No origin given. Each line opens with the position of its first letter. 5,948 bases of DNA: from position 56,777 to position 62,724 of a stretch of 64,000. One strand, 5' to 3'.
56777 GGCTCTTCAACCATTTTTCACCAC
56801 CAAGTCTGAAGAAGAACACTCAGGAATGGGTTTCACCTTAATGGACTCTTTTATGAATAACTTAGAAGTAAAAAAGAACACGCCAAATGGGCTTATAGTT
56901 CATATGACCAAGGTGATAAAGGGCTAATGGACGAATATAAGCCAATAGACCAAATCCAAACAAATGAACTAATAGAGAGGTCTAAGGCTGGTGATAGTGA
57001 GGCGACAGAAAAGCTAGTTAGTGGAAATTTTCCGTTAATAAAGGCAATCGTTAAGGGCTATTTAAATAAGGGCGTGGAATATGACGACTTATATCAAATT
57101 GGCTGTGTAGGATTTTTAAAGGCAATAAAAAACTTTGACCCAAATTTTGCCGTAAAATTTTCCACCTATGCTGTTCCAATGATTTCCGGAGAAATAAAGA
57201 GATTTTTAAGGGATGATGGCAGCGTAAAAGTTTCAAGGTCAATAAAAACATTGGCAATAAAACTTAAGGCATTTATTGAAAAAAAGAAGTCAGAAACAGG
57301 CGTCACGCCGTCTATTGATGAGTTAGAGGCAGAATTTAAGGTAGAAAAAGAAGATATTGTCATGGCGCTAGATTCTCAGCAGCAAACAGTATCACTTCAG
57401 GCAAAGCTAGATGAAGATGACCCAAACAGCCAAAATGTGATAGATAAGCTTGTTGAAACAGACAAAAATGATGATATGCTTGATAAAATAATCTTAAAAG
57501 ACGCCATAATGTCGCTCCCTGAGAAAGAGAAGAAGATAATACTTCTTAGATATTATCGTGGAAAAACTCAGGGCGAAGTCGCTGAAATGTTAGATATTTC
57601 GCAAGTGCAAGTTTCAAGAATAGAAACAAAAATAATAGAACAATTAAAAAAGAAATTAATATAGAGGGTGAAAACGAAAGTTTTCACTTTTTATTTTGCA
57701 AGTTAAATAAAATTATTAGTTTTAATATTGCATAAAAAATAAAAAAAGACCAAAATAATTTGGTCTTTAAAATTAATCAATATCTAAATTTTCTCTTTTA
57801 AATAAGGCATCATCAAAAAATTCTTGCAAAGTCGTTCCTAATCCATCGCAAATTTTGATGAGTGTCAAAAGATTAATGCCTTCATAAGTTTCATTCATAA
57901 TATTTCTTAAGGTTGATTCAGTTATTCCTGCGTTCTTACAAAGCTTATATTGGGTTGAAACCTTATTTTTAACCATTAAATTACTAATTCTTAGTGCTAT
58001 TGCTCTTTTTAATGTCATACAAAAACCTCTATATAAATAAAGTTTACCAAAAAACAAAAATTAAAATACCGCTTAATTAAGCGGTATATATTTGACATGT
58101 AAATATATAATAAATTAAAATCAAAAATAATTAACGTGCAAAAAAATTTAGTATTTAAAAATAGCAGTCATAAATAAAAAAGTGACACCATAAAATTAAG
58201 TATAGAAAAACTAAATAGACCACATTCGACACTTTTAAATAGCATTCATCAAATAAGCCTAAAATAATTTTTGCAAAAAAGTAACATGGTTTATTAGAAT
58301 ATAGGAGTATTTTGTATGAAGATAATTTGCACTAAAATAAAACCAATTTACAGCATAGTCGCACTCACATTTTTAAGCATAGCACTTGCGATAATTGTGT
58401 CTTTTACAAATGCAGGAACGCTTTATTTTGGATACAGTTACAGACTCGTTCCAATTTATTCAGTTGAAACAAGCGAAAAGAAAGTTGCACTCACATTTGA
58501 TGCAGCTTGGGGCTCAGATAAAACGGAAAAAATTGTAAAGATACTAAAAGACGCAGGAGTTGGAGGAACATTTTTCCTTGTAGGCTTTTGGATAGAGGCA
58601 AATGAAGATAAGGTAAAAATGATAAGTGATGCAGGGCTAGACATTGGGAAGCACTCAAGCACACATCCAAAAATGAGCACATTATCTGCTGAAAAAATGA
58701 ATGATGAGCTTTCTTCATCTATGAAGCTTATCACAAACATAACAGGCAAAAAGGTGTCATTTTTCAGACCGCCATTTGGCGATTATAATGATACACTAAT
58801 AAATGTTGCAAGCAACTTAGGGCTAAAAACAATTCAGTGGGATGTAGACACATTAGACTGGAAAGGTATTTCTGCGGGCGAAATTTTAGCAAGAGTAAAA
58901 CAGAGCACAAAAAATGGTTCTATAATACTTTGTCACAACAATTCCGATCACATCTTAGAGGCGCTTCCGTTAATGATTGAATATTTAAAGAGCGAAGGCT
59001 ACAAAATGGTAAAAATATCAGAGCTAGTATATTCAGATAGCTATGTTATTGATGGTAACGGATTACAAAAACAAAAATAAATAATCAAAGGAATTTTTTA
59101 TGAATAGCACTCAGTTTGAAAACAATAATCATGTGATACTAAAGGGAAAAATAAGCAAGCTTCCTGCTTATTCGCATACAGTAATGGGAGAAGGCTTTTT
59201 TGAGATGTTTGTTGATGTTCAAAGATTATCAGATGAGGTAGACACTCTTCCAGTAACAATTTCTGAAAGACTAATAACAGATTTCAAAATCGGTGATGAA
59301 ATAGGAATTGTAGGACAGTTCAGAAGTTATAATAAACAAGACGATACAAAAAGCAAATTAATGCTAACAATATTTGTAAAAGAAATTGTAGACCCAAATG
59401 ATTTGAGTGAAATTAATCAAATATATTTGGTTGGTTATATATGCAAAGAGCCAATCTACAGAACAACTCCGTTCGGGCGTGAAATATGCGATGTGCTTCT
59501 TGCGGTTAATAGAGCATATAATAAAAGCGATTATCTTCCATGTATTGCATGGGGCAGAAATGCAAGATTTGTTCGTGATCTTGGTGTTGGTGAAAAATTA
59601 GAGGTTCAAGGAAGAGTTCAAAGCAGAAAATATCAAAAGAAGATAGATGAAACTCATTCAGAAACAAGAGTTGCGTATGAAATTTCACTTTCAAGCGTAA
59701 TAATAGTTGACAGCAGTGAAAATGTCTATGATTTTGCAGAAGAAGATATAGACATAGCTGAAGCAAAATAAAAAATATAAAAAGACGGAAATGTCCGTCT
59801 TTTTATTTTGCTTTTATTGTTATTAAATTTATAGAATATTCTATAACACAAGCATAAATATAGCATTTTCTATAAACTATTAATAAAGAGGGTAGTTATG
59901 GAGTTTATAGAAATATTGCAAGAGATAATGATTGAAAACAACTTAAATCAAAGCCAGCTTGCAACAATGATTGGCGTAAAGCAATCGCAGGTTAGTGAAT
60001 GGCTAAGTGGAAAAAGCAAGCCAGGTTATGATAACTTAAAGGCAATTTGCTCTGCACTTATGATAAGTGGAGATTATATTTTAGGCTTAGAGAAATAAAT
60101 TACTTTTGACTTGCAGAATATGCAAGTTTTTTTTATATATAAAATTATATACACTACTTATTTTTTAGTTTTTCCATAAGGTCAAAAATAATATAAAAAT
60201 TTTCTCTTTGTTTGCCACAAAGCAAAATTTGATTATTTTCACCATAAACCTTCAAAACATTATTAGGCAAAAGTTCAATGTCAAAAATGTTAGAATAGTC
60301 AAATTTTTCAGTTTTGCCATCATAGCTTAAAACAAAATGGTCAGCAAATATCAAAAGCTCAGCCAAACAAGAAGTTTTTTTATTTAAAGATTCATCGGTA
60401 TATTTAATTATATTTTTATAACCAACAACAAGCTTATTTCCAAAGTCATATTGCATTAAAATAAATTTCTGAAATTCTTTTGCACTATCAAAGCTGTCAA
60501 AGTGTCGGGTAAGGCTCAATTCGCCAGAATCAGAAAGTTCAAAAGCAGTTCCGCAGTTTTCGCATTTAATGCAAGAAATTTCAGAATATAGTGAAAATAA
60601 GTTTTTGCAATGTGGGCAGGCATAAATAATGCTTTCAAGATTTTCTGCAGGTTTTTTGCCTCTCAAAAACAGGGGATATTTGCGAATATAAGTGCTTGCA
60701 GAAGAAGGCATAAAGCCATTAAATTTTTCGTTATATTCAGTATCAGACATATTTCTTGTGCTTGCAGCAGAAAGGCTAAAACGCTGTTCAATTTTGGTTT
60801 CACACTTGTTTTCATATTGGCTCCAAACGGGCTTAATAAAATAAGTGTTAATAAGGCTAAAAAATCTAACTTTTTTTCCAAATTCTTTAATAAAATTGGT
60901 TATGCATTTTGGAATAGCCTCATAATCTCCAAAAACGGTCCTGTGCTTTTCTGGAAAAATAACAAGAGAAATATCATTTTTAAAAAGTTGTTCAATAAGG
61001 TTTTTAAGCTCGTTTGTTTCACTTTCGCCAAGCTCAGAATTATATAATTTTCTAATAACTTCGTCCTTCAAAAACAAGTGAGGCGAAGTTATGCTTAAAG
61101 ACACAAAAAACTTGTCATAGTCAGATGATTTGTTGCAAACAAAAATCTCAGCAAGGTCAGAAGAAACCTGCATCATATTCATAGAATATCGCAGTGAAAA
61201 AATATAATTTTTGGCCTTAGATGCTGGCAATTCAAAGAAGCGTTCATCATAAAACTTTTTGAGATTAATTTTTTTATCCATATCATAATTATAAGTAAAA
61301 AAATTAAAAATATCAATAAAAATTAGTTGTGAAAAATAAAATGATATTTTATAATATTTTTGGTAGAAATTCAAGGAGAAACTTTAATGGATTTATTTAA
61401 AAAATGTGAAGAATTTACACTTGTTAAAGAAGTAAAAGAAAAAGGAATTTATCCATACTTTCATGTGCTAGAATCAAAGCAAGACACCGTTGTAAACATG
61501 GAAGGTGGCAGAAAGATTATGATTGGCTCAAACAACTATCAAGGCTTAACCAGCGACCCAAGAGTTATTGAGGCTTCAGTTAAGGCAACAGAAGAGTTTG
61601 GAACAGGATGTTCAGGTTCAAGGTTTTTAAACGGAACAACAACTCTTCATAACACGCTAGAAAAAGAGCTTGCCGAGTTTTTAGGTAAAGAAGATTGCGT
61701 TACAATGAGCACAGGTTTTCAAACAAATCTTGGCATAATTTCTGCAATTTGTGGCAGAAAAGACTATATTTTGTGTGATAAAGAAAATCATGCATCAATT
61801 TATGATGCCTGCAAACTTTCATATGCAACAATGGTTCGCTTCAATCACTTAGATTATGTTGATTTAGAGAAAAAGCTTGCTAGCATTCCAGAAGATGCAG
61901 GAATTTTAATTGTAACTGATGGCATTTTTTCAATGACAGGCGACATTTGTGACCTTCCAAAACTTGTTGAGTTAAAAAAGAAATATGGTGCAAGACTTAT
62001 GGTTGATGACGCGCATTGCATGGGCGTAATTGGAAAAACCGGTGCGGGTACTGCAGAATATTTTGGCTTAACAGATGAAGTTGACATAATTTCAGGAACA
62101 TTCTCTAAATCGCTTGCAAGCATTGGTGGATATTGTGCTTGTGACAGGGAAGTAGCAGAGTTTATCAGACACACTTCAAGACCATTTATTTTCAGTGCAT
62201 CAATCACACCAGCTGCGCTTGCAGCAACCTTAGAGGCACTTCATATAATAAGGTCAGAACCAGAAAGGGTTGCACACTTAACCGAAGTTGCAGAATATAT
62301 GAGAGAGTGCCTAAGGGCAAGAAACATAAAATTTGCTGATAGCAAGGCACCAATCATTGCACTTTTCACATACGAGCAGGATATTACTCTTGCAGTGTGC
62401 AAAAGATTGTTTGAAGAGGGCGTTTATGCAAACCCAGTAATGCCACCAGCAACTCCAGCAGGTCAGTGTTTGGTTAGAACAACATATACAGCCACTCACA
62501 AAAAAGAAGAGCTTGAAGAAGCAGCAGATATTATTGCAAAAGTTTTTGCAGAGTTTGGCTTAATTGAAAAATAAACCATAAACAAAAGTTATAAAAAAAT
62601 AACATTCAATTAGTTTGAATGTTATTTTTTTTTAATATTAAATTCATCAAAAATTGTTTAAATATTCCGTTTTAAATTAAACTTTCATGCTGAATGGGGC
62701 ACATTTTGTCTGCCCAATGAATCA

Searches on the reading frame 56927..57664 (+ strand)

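Call 35: search_protein_families(library=pfam, proteins=[window:56927-57664:+], max_evalue=0.001)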
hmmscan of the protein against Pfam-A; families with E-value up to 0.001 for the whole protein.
window:56927-57664:+ (245 aa): 7 families
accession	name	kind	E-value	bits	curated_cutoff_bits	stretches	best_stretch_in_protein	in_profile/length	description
PF04542.20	Sigma70_r2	-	1.1e-17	64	24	1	30-97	1-68/71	Sigma-70 region 2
PF04545.22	Sigma70_r4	-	1.9e-15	56.6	24.1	1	193-242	1-50/50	Sigma-70, region 4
PF08281.18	Sigma70_r4_2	-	1.4e-08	34.7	25.7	1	189-227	3-41/54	Sigma-70, region 4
PF04539.22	Sigma70_r3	-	6.6e-05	23.4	25.3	0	112-174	5-68/78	Sigma-70 region 3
PF07638.17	Sigma70_ECF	-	9.7e-05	22.8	21.1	0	162-231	109-170/185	ECF sigma factor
PF12645.13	HTH_16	-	0.00015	22.3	22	0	13-71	1-65/65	Helix-turn-helix domain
PF01381.28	HTH_3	-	0.00023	21.6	23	1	211-235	8-32/55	Helix-turn-helix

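Call 54: search_protein_families(library=ncbifam, proteins=[window:56927-57664:+], max_evalue=0.001)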
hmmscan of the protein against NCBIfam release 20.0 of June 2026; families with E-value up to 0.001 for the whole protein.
window:56927-57664:+ (245 aa): 79 families (the best 25 are shown)
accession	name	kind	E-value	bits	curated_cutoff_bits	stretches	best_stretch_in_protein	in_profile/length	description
NF004052.0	PRK05572.1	subfamily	7.7e-87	291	311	1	7-244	14-250/252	SigF/SigG family RNA polymerase sporulation sigma factor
TIGR02885.1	spore_sigF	equivalog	2.5e-84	282.7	321.45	1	15-244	1-231/231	RNA polymerase sporulation sigma factor SigF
TIGR02980.1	SigBFG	subfamily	3.7e-72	242.7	234.35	1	24-244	2-226/227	SigB/SigF/SigG family RNA polymerase sigma factor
NF006071.0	PRK08215.1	equivalog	2.6e-70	237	372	1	9-244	21-257/258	RNA polymerase sporulation sigma factor SigG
TIGR02850.1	spore_sigG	equivalog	1e-64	218.5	457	1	11-243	20-253/254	RNA polymerase sporulation sigma factor SigG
NF005514.0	PRK07122.1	subfamily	9.1e-42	143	372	1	19-244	34-263/264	RNA polymerase sigma factor SigF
TIGR02937.1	sigma70-ECF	superfamily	1.4e-37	128.9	42.9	1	25-244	1-165/165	sigma-70 family RNA polymerase sigma factor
TIGR02941.1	Sigma_B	equivalog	3e-37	128.5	315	1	14-242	17-251/255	RNA polymerase sigma factor SigB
NF005644.0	PRK07408.1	subfamily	2.8e-35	122.2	261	1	11-244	12-253/258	RNA polymerase sigma factor SigF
TIGR02479.1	FliA_WhiG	subfamily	2.6e-32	112.4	189.6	1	38-244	9-223/224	FliA/WhiG family RNA polymerase sigma factor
NF004935.0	PRK06288.1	equivalog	4.7e-29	101.8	343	1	6-244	13-262/270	RNA polymerase sigma factor WhiG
NF006158.0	PRK08301.1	equivalog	9.6e-29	100.5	339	2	6-106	40-140/241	RNA polymerase sporulation sigma factor SigE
TIGR02997.1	Sig70-cyanoRpoD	subfamily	3e-28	98.9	384.5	1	10-241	60-298/298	RNA polymerase sigma factor, RpoD/SigA family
TIGR02835.1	spore_sigmaE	equivalog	4.5e-28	98.3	348.6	2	6-103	33-130/234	RNA polymerase sporulation sigma factor SigE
NF004471.0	PRK05803.1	subfamily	2.5e-27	95.7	252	2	5-172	30-185/235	RNA polymerase sporulation sigma factor SigK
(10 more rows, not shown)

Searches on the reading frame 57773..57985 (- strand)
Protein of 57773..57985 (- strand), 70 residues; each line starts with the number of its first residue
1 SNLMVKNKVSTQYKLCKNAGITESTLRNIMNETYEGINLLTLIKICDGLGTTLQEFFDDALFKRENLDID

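Call 53: search_protein_families(library=phrogs, proteins=[window:57773-57985:-], max_evalue=0.001)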
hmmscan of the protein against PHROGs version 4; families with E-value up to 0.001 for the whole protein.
window:57773-57985:- (70 aa): 2 families
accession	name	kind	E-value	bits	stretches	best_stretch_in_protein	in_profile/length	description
phrog_8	-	transcription regulation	5.7e-05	23.7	1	10-59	171-218/346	transcriptional regulator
phrog_21705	-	unknown function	0.00051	20.6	1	5-57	128-179/184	-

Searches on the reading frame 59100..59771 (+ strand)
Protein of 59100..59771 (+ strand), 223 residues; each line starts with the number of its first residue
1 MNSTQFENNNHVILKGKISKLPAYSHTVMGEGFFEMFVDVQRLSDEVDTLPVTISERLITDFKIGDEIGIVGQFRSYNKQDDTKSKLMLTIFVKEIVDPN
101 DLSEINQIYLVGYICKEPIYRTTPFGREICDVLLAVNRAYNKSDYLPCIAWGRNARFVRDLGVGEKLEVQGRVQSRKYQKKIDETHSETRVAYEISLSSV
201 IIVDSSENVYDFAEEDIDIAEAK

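Call 14: search_protein_families(library=pfam, proteins=[window:59100-59771:+], max_evalue=0.01)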
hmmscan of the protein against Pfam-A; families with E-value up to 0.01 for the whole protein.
window:59100-59771:+ (223 aa): 3 families
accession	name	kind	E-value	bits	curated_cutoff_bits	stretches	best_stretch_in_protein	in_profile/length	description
PF00436.31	SSB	-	4.3e-22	78.6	26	1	105-194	1-99/104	Single-strand binding protein family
PF01336.31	tRNA_anti-codon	-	0.00044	20.6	27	0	146-192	29-64/75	OB-fold nucleic acid binding domain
PF22657.2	SSB_1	-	0.007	17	27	0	106-179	1-81/91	Another single-strand binding protein family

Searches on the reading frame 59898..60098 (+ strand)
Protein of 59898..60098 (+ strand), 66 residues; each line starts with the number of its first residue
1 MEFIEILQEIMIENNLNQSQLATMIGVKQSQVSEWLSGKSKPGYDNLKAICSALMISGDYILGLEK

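Call 14: search_protein_families(library=pfam, proteins=[window:59898-60098:+], max_evalue=0.01)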
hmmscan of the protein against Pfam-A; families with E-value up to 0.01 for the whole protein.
window:59898-60098:+ (66 aa): 9 families
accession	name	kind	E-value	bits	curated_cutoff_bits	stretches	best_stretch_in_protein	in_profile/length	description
PF01381.28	HTH_3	-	2.4e-13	50.3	23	1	7-60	1-54/55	Helix-turn-helix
PF13443.12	HTH_26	-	3e-09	37.4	22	1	7-56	2-52/63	Cro/C1-type HTH DNA-binding domain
PF12844.13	HTH_19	-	2.4e-07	31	30.2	1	7-62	4-59/64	Helix-turn-helix domain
PF13560.12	HTH_31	-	2.7e-05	24.8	27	1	13-59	12-59/64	Helix-turn-helix domain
PF13744.12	HTH_37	-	0.0004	20.6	27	1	4-39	20-55/80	Helix-turn-helix domain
PF15943.11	YdaS_toxin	-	0.0006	20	30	1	18-40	11-33/65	Bacterial toxin YdaS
PF13518.12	HTH_28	-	0.0027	18.2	25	0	4-37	3-34/52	Helix-turn-helix domain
PF17762.8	HTH_ParB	-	0.0065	17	22.6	1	6-36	11-41/102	ParB HTH domain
PF05269.17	Phage_CII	-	0.0077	16.9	21.3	1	15-36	23-44/91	Bacteriophage CII protein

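Call 53: search_protein_families(library=phrogs, proteins=[window:59898-60098:+], max_evalue=0.001)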
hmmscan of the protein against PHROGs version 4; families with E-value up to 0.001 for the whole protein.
window:59898-60098:+ (66 aa): 22 families
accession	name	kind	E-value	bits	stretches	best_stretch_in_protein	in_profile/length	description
phrog_8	-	transcription regulation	1.2e-15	58.8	1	1-65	75-139/346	transcriptional regulator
phrog_4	-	transcription regulation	5.3e-12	46.4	1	1-63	135-193/400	transcriptional repressor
phrog_2967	-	transcription regulation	1.2e-11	45.6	1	2-65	10-73/225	transcriptional regulator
phrog_3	-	transcription regulation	2.9e-11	44.8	1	1-64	87-148/430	transcriptional repressor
phrog_1373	-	transcription regulation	2.1e-10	41.8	1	2-54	63-115/166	transcriptional regulator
phrog_2439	-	transcription regulation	2.5e-09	37.5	1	5-62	10-67/367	transcriptional regulator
phrog_4779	-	transcription regulation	1.4e-07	32.9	1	1-41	1-41/98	transcriptional regulator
phrog_1468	-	transcription regulation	3.9e-07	30.6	1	8-42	13-47/67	transcriptional repressor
phrog_2328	-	transcription regulation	5.2e-07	30.5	1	8-54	21-67/128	transcriptional repressor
phrog_2339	-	DNA, RNA and nucleotide metabolism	6.2e-07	30.3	1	6-54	29-78/98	HTH DNA binding protein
phrog_34939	-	unknown function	7.8e-06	26.7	1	7-64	14-72/280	-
phrog_3642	-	DNA, RNA and nucleotide metabolism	1.6e-05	25.7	1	7-54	12-60/79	HTH DNA binding protein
phrog_638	-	transcription regulation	4.3e-05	24.4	1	9-58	10-60/145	transcriptional regulator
phrog_6831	-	transcription regulation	7e-05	23.7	1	6-49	10-53/68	transcriptional regulator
phrog_1124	-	transcription regulation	0.00012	22.7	1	3-51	5-56/177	transcriptional regulator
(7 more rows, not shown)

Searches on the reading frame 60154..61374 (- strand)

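Call 14: search_protein_families(library=pfam, proteins=[window:60154-61374:-], max_evalue=0.01)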
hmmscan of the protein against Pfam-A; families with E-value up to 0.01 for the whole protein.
window:60154-61374:- (406 aa): 2 families
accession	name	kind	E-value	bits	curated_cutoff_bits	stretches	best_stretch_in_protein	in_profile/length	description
PF13719.11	Zn_ribbon_5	-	0.00027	21.1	29.3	0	269-283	3-17/37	zinc-ribbon domain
PF13717.11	Zn_ribbon_4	-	0.0089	16.4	30.3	0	269-283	3-17/36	zinc-ribbon domain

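Call 53: search_protein_families(library=phrogs, proteins=[window:60154-61281:-], max_evalue=0.001)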
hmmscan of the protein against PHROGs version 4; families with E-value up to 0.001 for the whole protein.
window:60154-61281:- (375 aa): 0 families

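Call 54: search_protein_families(library=ncbifam, proteins=[window:60154-61281:-], max_evalue=0.001)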
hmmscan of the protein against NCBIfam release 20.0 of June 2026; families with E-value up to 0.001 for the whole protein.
window:60154-61281:- (375 aa): 0 families

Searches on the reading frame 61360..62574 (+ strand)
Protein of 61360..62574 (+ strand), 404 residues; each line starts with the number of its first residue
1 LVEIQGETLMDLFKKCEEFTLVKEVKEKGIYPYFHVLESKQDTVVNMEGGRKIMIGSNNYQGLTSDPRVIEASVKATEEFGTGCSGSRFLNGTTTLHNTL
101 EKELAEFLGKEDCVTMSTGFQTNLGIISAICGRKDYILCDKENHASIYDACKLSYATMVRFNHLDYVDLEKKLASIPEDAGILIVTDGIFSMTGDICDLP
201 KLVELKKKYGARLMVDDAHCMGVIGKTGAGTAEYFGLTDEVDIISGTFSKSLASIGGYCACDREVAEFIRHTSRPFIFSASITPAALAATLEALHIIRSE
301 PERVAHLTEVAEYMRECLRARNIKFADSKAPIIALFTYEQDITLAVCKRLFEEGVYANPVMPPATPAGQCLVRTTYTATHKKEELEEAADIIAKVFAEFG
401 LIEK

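Call 13: find_related_loci(query=window:61360-62574:+, collection=genome_contigs, flank=6000)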
Query window:61360-62574:+ (404 aa) in genome_contigs; peptide patterns used: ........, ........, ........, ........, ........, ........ (x = any residue, [..] = any of these).
278 stretches matched a pattern; 198 encode a relative of the query (tblastn E <= 1e-3); the best 80 are kept; 80 distinct loci.
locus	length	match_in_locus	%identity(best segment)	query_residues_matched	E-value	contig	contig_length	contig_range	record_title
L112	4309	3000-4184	84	10-404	0e+0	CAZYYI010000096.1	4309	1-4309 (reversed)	MAG TPA_asm: uncultured Lachnospiraceae bacterium isolate SRP199465_co2_295 genome assembly, contig: NODE_59854_length_4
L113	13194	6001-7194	83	7-404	0e+0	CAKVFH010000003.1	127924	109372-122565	MAG: uncultured Clostridia bacterium isolate REFINED_METABAT215_TOP10_CONTIGS_1500_ASSEMBLY_K77_MERGED__Hadza_MoBio_hadz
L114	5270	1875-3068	84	7-404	0e+0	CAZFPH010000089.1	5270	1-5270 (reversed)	MAG TPA_asm: uncultured Lachnospiraceae bacterium isolate SRP315200_co1_290 genome assembly, contig: NODE_39419_length_5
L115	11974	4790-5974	83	10-404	0e+0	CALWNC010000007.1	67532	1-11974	MAG: uncultured Clostridia bacterium isolate BRZ_CS__bin43 genome assembly, contig: BRZ_CS__NODE_724_length_67532_cov_11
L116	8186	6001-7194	85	7-404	0e+0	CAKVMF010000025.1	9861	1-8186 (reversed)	MAG: uncultured Clostridia bacterium isolate REFINED_METABAT215_TOP10_CONTIGS_1500_ASSEMBLY_K77_MERGED__Hadza_MoBio_hadz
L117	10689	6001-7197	83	6-404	0e+0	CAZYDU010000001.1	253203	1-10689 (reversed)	MAG TPA_asm: uncultured Lachnospiraceae bacterium isolate SRP313737_co1_387 genome assembly, contig: NODE_22_length_2532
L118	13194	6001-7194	81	7-404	0e+0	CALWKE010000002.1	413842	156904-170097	MAG: uncultured Clostridia bacterium isolate BRZ_C__bin58 genome assembly, contig: BRZ_C__NODE_16_length_413842_cov_26.7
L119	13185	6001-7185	83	10-404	0e+0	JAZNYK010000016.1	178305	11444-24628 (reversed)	MAG: Clostridia bacterium isolate T1900044776_TS20190242.MAGScoT_cleanbin_000024 SGB_2482_k141_229968, whole genome shot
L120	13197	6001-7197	82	6-404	0e+0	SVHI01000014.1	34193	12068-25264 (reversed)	MAG: Clostridiales bacterium isolate SIG380 NODE_5989_length_34193_cov_2.644161, whole genome shotgun sequence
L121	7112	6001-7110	83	10-379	0e+0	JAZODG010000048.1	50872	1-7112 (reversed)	MAG: Clostridia bacterium isolate T1900044752_TS20190418.MAGScoT_cleanbin_000031 SGB_2246_k141_3257571, whole genome sho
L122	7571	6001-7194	72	6-403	0e+0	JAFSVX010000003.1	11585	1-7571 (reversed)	MAG: Clostridia bacterium isolate RGIG3522 Goat_Rumen.Co__c90221, whole genome shotgun sequence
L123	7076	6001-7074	72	7-364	8e-179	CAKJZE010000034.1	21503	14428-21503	Clostridiales bacterium isolate MAG-R002 genome assembly, contig: k141_77572, whole genome shotgun sequence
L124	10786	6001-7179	63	7-399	7e-175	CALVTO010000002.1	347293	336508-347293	MAG: uncultured Clostridia bacterium isolate BRZ_DA__bin79 genome assembly, contig: BRZ_DA__NODE_23_length_347293_cov_24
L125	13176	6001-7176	65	6-396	9e-172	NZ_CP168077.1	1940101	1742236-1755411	Candidatus Izemoplasma sp. B36 chromosome, complete genome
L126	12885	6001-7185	64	2-396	2e-170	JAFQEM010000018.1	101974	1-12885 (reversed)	MAG: Clostridia bacterium isolate RGIG1746 Goat_Cecum-3__c427274, whole genome shotgun sequence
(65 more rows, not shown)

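Call 14: search_protein_families(library=pfam, proteins=[window:61360-62574:+], max_evalue=0.01)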
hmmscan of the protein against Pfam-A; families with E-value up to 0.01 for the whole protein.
window:61360-62574:+ (404 aa): 5 families
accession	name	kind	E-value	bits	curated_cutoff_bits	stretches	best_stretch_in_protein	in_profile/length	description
PF00155.27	Aminotran_1_2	-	1.8e-58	198.9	19.7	1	52-392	3-361/361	Aminotransferase class I and II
PF01212.27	Beta_elim_lyase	-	9.8e-10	38.7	27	1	97-323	34-235/288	Beta-eliminating lyase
PF01053.26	Cys_Met_Meta_PP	-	3.2e-07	29.7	27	1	87-224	47-181/381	Cys/Met metabolism PLP-dependent enzyme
PF00266.25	Aminotran_5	-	0.00023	20.7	21.5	1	67-219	13-178/371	Aminotransferase class-V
PF01041.23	DegT_DnrJ_EryC1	-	0.00037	20.3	19.8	1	97-224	26-153/360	DegT/DnrJ/EryC1/StrS aminotransferase family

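Call 54: search_protein_families(library=ncbifam, proteins=[window:61360-62574:+], max_evalue=0.001)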
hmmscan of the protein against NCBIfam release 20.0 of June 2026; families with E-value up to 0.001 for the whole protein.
window:61360-62574:+ (404 aa): 20 families
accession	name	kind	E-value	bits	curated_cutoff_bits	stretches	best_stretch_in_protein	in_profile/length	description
NF047600.1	SerpalmtaseCFB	equivalog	1.8e-155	517.5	640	1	12-399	5-392/395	serine palmitoyltransferase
NF047599.1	SerpalmtaseBetaP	equivalog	3.1e-122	408.1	500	1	10-399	1-393/394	serine palmitoyltransferase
TIGR00858.1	bioF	equivalog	3.9e-111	371.3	426.45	1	37-391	8-363/365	8-amino-7-oxononanoate synthase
NF005394.0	PRK06939.1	equivalog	3e-110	368.7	460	1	22-401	13-396/397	glycine C-acetyltransferase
TIGR01825.1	gly_Cac_T_rel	subfamily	4.1e-109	364.8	535.4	1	22-402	5-385/385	BioF/Kbl family PLP-dependent acyltransferase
NF047603.1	SerpalmtaseAlphaP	equivalog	3.5e-97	325.6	670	1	11-390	3-387/399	serine palmitoyltransferase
TIGR01822.1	2am3keto_CoA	equivalog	5.4e-92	308.7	493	1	23-402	10-393/393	glycine C-acetyltransferase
TIGR01821.1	5aminolev_synth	equivalog_domain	8.3e-71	239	338.55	1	23-401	12-399/402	5-aminolevulinate synthase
NF005526.0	PRK07179.1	equivalog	4.6e-64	216.5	428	1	49-399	53-399/407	alpha-hydroxyketone-type quorum-sensing autoinducer synthase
NF005697.0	PRK07505.1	subfamily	1.3e-41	142.6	342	1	34-397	32-400/405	hypothetical protein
NF004608.1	PRK05937.1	equivalog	1.7e-33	115.9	399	1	82-326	41-287/366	8-amino-7-oxononanoate synthase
NF006003.0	PRK08133.1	equivalog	7.1e-08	31.5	522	1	74-225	45-196/396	O-succinylhomoserine sulfhydrylase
TIGR02539.1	SepCysS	equivalog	3.1e-07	29.8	365.25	1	71-255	22-213/370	O-phospho-L-seryl-tRNA:Cys-tRNA synthase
NF000586.1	PRK00011.1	subfamily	5.4e-06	25.4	335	1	54-324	21-296/404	serine hydroxymethyltransferase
TIGR01325.1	O_suc_HS_sulf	equivalog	1.7e-05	23.6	510.05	1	84-229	46-188/380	O-succinylhomoserine sulfhydrylase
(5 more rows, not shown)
